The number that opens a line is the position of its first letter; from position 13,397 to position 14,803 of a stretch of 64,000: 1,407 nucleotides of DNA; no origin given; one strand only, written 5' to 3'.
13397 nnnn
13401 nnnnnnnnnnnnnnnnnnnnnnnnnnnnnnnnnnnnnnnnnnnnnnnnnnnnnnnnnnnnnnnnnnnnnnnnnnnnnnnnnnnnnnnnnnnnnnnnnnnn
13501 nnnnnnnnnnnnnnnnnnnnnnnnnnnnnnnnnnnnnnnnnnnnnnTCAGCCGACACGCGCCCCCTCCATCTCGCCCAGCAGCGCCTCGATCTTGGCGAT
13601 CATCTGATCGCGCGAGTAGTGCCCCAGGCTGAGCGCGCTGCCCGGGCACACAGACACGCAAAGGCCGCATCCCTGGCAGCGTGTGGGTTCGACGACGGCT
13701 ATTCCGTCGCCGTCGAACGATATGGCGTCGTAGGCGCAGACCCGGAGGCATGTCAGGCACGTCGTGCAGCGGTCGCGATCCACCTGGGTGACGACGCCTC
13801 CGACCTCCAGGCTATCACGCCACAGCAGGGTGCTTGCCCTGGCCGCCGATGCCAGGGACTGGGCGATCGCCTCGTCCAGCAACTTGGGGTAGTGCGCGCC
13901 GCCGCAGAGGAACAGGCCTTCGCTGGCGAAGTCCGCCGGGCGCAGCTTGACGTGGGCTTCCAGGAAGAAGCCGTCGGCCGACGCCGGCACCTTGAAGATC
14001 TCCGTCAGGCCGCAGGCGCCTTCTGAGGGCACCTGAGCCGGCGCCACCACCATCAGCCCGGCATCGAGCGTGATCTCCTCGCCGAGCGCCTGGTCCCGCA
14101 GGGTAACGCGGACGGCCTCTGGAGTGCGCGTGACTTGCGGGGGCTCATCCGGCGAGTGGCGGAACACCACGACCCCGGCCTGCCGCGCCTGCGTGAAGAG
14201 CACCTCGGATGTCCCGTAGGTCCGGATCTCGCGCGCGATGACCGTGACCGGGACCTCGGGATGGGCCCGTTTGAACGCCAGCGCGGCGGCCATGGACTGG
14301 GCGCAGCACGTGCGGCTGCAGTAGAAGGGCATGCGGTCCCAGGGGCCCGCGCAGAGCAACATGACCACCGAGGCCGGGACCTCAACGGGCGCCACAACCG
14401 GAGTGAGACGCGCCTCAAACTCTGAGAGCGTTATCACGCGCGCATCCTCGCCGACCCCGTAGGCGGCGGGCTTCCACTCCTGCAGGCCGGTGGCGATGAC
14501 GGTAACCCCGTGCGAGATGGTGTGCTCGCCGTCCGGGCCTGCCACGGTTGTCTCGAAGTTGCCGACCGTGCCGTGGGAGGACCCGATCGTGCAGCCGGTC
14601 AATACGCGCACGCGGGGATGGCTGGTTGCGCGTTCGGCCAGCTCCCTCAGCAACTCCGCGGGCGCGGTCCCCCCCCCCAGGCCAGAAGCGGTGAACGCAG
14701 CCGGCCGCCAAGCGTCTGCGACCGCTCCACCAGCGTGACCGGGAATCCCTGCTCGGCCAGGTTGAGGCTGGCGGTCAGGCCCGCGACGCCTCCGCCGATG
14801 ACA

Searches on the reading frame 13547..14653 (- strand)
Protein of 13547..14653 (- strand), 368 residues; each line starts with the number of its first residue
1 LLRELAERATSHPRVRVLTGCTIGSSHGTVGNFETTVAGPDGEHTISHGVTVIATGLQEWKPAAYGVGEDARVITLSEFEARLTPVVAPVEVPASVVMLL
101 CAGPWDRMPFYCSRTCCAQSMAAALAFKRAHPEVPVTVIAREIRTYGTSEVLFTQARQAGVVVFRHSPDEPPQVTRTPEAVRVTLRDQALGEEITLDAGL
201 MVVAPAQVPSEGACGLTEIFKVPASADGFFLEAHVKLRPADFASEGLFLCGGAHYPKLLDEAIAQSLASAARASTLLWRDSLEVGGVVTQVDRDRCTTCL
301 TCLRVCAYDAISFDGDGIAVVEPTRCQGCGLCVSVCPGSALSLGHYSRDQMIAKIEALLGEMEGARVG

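Call 3: search_protein_families(library=pfam, proteins=[window:13547-14653:-], max_evalue=0.01)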
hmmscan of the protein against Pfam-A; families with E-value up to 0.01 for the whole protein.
window:13547-14653:- (368 aa): 13 families
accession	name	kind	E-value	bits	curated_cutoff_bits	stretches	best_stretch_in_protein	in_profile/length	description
PF00037.32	Fer4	-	7.8e-11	41.8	21.1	2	320-341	2-23/24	4Fe-4S binding domain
PF14697.11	Fer4_21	-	1.1e-10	41.9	35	1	290-337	2-52/59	4Fe-4S dicluster domain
PF12837.12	Fer4_6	-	6.4e-09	35.8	25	2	318-339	1-22/24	4Fe-4S binding domain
PF12838.12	Fer4_7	-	1.4e-08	35.5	27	1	295-337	1-49/52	4Fe-4S dicluster domain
PF13237.11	Fer4_10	-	1.5e-07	31.7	25.5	1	291-337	4-53/53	4Fe-4S dicluster domain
PF12797.12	Fer4_2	-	1.1e-06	28.6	24.5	1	320-337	4-21/22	4Fe-4S binding domain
PF13484.11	Fer4_16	-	2.3e-06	28.7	30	1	325-344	1-20/66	4Fe-4S double cluster binding domain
PF13459.11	Fer4_15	-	2.3e-05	25.5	22.4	1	291-321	3-32/66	4Fe-4S single cluster domain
PF13187.11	Fer4_9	-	5.7e-05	23.5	27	1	295-340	1-51/52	4Fe-4S dicluster domain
PF13183.11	Fer4_8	-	0.00027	21.8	27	0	324-342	3-21/68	4Fe-4S dicluster domain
PF25160.1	LdpA_Fe-S-bd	-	0.00041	20.5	27.6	1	302-339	9-41/49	LdpA Fe-S cluster-binding domain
PF12800.12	Fer4_4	-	0.0013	19.4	24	1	323-337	1-15/17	4Fe-4S binding domain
PF13534.11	Fer4_17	-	0.0094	16.9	22.2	0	325-341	1-17/61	4Fe-4S dicluster domain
